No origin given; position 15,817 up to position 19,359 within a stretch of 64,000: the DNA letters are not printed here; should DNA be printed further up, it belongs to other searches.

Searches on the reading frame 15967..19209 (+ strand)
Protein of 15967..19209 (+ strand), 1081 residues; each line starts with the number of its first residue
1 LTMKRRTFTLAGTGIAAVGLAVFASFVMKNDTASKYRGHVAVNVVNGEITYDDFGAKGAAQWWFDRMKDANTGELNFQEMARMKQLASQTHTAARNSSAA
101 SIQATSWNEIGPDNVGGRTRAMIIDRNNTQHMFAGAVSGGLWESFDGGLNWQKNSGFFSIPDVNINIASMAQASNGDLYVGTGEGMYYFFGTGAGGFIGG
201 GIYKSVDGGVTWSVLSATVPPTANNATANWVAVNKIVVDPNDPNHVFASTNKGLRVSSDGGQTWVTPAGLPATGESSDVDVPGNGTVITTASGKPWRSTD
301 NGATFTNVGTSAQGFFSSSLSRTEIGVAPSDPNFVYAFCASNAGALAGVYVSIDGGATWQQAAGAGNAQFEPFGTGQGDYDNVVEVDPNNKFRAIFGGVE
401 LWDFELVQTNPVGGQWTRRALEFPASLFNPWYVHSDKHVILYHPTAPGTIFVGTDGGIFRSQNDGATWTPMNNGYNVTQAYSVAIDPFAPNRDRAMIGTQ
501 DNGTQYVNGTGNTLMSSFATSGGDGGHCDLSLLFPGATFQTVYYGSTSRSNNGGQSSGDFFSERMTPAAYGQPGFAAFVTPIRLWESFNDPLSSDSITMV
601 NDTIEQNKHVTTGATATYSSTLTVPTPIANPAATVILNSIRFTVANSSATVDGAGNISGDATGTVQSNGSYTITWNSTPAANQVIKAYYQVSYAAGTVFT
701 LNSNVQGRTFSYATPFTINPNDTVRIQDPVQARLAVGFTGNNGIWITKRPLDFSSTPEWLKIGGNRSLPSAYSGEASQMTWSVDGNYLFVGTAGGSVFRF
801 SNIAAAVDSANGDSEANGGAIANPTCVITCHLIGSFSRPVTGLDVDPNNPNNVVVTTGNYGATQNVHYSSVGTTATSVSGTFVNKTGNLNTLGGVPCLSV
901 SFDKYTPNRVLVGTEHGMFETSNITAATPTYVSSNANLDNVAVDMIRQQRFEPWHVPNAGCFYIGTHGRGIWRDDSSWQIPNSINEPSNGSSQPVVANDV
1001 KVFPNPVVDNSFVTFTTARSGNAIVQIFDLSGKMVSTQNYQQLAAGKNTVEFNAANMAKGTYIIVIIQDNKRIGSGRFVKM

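Call 22: search_protein_families(library=pfam, proteins=[window:15967-19209:+], max_evalue=0.001)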
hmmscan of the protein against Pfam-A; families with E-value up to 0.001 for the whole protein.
window:15967-19209:+ (1081 aa): 4 families
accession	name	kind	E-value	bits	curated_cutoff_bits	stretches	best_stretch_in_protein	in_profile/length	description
PF18962.6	Por_Secre_tail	-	5.5e-11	43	27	1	1002-1072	1-68/75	Secretion system C-terminal sorting domain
PF15902.12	Sortilin-Vps10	-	3.7e-10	39.6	33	1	255-362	4-112/446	Sortilin, neurotensin receptor 3,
PF02012.26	BNR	-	4.1e-08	32.5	27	0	350-360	1-11/12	BNR/Asp-box repeat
PF13860.13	FlgD_ig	-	0.00076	19.8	27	0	1017-1066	19-73/79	FlgD Ig-like domain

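Call 37: search_protein_families(library=ncbifam, proteins=[window:15967-19209:+], max_evalue=0.001)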
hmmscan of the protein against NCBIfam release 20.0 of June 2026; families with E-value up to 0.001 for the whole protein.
window:15967-19209:+ (1081 aa): 5 families
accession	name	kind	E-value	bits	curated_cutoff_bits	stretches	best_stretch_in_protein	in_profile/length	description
NF045728.1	glycosyl_F510_1955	equivalog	8.7e-25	87.4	175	2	187-312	108-217/246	F510_1955 family glycosylhydrolase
NF038113.1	T9SSA_dep_M36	equivalog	1.2e-11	43.6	885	1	977-1072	770-861/869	T9SS-dependent M36 family metallopeptidase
TIGR04183.1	Por_Secre_tail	domain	3.1e-11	43.1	23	1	1002-1080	1-71/72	T9SS type A sorting domain-containing protein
NF052323.1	T9SSA_dep_M6i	equivalog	1e-07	30.3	600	1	986-1067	944-1025/1043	T9SS-dependent M6-like inactivated metalloprotease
NF053688.1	BamI_Bacteroidota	equivalog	3.4e-05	23.3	370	0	96-193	329-435/452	BamI family beta-barrel-assembly machinery protein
